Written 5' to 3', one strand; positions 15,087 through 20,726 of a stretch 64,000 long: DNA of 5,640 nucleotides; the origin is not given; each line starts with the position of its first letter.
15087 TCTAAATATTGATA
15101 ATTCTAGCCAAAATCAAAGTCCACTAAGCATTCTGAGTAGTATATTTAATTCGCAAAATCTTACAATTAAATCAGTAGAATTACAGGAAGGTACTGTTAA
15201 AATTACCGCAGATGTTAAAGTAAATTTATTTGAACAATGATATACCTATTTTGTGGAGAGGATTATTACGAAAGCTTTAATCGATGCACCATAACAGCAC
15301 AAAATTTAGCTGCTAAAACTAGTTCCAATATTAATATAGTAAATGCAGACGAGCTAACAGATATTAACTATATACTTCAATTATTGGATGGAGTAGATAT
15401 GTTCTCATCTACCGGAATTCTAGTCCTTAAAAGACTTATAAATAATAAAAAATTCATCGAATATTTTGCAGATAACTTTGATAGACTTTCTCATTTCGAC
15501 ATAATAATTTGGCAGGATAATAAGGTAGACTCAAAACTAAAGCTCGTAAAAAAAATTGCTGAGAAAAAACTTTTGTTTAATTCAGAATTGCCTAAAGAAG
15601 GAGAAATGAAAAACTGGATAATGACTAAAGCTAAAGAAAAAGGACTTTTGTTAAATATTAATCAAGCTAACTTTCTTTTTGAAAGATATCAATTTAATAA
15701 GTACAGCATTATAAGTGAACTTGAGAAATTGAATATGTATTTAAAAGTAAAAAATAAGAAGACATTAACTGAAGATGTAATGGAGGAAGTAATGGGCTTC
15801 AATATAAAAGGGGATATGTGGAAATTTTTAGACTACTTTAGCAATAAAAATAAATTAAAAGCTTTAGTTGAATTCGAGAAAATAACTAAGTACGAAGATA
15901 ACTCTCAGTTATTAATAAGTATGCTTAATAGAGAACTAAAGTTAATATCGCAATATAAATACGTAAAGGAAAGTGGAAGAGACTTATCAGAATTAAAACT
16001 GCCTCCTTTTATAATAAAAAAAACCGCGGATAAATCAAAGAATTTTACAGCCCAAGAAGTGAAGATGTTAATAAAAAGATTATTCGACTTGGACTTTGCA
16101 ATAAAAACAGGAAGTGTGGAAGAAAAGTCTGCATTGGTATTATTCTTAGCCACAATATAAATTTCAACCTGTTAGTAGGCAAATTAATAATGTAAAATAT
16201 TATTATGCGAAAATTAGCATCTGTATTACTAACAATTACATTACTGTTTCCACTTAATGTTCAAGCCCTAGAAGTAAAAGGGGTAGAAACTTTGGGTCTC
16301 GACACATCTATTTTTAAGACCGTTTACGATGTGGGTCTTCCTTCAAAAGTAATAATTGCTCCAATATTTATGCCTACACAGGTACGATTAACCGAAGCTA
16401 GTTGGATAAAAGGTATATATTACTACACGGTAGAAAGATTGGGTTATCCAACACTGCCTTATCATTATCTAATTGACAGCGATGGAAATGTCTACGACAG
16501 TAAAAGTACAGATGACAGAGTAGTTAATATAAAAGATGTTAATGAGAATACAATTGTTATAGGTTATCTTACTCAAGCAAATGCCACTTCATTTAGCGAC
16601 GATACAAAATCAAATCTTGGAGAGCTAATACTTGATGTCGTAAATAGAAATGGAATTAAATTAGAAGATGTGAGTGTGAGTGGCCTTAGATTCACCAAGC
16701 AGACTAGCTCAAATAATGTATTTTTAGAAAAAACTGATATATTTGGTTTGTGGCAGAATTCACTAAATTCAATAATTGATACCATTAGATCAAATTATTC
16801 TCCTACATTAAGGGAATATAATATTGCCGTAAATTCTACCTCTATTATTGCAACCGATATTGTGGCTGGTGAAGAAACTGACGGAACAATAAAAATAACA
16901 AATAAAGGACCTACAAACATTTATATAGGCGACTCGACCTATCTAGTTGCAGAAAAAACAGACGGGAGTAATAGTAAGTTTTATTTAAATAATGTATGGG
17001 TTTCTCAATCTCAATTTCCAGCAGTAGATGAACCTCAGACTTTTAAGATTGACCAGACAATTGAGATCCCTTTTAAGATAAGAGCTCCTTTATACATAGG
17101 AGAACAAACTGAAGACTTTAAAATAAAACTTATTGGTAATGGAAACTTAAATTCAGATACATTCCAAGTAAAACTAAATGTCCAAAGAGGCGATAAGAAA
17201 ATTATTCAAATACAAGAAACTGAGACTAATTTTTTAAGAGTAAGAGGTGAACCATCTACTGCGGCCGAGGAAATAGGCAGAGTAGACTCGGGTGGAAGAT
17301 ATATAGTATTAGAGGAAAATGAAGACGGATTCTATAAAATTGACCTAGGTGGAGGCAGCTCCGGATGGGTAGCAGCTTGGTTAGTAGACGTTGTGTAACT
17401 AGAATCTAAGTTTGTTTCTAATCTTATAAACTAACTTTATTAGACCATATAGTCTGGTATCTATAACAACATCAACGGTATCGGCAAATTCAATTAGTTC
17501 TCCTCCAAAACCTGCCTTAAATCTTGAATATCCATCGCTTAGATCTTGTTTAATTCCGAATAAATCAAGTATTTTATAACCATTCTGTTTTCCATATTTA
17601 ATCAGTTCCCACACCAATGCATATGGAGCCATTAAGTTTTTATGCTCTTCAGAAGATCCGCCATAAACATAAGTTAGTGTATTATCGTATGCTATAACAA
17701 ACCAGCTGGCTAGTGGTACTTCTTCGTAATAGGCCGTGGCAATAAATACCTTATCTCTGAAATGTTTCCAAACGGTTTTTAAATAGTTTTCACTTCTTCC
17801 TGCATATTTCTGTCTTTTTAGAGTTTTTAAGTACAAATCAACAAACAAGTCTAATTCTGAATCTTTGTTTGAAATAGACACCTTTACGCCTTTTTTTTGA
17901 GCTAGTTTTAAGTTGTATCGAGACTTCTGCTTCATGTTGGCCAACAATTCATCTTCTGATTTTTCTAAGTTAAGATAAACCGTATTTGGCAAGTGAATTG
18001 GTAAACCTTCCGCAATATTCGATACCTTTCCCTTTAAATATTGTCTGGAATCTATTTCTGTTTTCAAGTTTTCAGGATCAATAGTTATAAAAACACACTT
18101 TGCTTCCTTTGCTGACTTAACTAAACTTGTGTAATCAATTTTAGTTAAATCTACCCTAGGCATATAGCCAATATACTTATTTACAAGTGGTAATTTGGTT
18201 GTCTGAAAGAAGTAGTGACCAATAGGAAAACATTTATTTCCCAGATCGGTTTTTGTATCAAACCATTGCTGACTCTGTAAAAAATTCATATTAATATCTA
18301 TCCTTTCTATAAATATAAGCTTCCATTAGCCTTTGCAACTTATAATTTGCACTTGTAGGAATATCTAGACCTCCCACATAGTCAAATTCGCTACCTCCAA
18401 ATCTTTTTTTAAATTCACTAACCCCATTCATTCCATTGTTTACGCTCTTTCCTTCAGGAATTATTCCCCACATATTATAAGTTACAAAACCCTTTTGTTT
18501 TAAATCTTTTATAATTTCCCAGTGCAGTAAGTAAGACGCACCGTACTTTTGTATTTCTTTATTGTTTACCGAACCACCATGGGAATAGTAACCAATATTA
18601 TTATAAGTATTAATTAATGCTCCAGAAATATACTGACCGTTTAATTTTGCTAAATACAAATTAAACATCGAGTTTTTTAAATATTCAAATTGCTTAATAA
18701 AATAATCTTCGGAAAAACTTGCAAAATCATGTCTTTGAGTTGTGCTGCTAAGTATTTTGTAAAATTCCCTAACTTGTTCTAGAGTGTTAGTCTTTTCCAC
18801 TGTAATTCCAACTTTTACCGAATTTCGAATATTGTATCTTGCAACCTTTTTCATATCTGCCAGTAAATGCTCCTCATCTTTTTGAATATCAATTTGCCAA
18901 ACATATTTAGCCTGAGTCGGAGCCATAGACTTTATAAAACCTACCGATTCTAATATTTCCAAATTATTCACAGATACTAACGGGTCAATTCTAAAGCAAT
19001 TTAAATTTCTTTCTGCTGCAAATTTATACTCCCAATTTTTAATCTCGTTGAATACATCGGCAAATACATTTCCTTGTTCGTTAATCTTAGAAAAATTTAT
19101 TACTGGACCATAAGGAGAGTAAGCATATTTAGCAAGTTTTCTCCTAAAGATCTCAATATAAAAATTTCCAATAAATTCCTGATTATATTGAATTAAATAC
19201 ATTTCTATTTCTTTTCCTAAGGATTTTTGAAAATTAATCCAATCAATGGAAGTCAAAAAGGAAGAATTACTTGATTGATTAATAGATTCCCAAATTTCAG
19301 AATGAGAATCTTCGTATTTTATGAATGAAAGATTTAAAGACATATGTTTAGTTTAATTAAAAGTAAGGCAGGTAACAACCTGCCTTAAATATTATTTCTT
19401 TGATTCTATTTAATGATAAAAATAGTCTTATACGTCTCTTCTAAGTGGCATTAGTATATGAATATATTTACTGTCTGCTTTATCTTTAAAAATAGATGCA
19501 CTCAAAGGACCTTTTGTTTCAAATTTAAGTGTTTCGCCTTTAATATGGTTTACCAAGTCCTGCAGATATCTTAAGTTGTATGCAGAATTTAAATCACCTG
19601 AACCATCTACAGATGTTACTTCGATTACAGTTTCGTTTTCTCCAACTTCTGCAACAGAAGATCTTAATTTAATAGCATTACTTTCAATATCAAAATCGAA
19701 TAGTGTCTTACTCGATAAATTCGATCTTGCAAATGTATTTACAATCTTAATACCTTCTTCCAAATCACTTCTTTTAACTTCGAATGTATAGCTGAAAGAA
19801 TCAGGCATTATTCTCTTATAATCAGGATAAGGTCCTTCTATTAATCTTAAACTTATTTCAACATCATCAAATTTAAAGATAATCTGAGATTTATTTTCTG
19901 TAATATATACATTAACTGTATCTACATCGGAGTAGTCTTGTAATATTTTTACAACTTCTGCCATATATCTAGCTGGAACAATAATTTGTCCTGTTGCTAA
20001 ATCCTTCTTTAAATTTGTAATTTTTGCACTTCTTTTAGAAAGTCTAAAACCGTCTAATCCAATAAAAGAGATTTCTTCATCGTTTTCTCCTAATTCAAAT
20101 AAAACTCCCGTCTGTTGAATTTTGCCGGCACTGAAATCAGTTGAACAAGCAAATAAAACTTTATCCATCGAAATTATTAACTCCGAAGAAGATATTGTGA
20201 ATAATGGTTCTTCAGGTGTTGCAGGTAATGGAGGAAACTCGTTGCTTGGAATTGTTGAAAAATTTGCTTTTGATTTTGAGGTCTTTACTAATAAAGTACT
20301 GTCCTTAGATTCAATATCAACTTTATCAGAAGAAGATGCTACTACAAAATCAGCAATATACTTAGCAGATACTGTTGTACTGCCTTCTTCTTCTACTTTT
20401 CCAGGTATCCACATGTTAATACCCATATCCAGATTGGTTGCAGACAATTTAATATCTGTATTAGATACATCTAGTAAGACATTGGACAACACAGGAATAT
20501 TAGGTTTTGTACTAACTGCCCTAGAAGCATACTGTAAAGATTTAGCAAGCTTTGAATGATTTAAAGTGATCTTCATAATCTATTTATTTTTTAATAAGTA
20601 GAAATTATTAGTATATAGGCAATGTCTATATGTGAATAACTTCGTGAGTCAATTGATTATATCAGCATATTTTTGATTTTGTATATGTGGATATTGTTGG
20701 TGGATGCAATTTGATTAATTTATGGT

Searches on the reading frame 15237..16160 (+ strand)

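Call 108: search_protein_families(library=pfam, proteins=[window:15237-16160:+], max_evalue=0.001)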
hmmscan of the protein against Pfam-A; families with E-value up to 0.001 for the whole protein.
window:15237-16160:+ (307 aa): 1 family
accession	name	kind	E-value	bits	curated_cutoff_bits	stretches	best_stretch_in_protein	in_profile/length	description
PF21694.2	DNA_pol3_delta_C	-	9e-16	58.4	27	1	194-305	4-119/121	DNA polymerase III delta subunit, C-terminal domain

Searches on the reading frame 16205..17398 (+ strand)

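Call 108: search_protein_families(library=pfam, proteins=[window:16205-17398:+], max_evalue=0.001)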
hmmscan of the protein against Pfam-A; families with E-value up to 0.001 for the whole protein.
window:16205-17398:+ (397 aa): 2 families
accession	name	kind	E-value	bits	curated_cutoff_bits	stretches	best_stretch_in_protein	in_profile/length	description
PF08239.17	SH3_3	-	3.2e-11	43.7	27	1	344-394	3-53/54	Bacterial SH3 domain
PF01510.30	Amidase_2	-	1.7e-06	28.8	26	1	85-155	39-114/131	N-acetylmuramoyl-L-alanine amidase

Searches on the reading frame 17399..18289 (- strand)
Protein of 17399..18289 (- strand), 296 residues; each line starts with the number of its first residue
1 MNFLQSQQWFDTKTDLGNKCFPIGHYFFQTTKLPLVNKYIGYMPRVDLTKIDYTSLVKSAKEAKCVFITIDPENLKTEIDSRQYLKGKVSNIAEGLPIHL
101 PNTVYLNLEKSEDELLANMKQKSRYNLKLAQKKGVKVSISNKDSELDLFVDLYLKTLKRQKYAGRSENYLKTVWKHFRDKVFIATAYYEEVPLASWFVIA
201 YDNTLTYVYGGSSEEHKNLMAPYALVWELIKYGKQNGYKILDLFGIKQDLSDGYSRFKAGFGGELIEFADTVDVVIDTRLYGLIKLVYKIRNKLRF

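Call 3: search_protein_families(library=pfam, proteins=[window:17399-18289:-], max_evalue=0.1)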
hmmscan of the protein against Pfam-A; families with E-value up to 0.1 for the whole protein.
window:17399-18289:- (296 aa): 4 families
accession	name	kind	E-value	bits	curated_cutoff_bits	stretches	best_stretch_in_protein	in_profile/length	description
PF02388.22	FemAB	-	4.1e-37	128.4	24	2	187-289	302-406/406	FemAB family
PF13480.13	Acetyltransf_6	-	2.5e-12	47.6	22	1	120-246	4-137/143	Acetyltransferase (GNAT) domain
PF04339.18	FemAB_like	-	0.0012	18.6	27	1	110-219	170-288/369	Peptidogalycan biosysnthesis/recognition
PF19070.5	DUF5766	-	0.087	13.5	27.4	0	114-151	16-52/77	Family of unknown function (DUF5766)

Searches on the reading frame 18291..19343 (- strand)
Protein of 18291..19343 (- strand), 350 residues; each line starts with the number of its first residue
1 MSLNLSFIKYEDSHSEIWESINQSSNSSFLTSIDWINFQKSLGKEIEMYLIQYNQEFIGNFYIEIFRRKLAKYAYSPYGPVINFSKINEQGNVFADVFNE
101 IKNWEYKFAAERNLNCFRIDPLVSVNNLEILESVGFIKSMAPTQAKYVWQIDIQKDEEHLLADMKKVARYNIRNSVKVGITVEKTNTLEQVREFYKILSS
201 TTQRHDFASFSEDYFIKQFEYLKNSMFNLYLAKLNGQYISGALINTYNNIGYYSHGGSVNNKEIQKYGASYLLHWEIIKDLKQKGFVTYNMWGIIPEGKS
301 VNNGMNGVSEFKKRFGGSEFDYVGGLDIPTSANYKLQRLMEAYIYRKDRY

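Call 3: search_protein_families(library=pfam, proteins=[window:18291-19343:-], max_evalue=0.1)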
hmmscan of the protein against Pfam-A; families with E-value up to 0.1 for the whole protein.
window:18291-19343:- (350 aa): 3 families
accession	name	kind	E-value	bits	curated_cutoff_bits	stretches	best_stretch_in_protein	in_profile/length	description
PF02388.22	FemAB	-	2.4e-28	99.6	24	2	136-235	140-239/406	FemAB family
PF13480.13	Acetyltransf_6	-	9.8e-09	35.9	22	1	164-293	3-136/143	Acetyltransferase (GNAT) domain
PF04339.18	FemAB_like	-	0.0062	16.2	27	1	98-269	117-292/369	Peptidogalycan biosysnthesis/recognition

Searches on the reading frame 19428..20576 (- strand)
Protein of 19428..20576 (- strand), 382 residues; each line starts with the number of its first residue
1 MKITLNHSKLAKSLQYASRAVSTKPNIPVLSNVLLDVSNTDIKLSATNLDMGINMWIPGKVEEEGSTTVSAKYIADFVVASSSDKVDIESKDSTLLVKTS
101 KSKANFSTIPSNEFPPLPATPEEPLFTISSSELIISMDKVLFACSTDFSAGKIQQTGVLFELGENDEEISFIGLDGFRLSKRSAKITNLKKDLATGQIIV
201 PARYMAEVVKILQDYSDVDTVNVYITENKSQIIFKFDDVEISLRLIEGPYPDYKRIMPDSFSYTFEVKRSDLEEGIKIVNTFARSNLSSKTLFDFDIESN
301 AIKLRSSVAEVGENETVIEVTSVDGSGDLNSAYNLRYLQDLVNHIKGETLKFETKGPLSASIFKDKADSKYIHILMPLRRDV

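Call 3: search_protein_families(library=pfam, proteins=[window:19428-20576:-], max_evalue=0.1)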
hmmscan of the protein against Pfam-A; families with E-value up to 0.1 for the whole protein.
window:19428-20576:- (382 aa): 3 families
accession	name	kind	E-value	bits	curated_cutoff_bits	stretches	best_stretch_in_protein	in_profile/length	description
PF00712.24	DNA_pol3_beta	-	1.1e-26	93.8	24.4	2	1-118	1-120/120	DNA polymerase III beta subunit, N-terminal domain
PF02767.21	DNA_pol3_beta_2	-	3.8e-17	63.1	27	1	128-252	2-116/116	DNA polymerase III beta subunit, central domain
PF02768.20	DNA_pol3_beta_3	-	1.4e-11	44.7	27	1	254-379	1-121/121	DNA polymerase III beta subunit, C-terminal domain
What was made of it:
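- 19428..20576 (-): dnaN (DNA polymerase III beta clamp, 382 aa). All three Pfam beta-clamp domains match (call 3).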
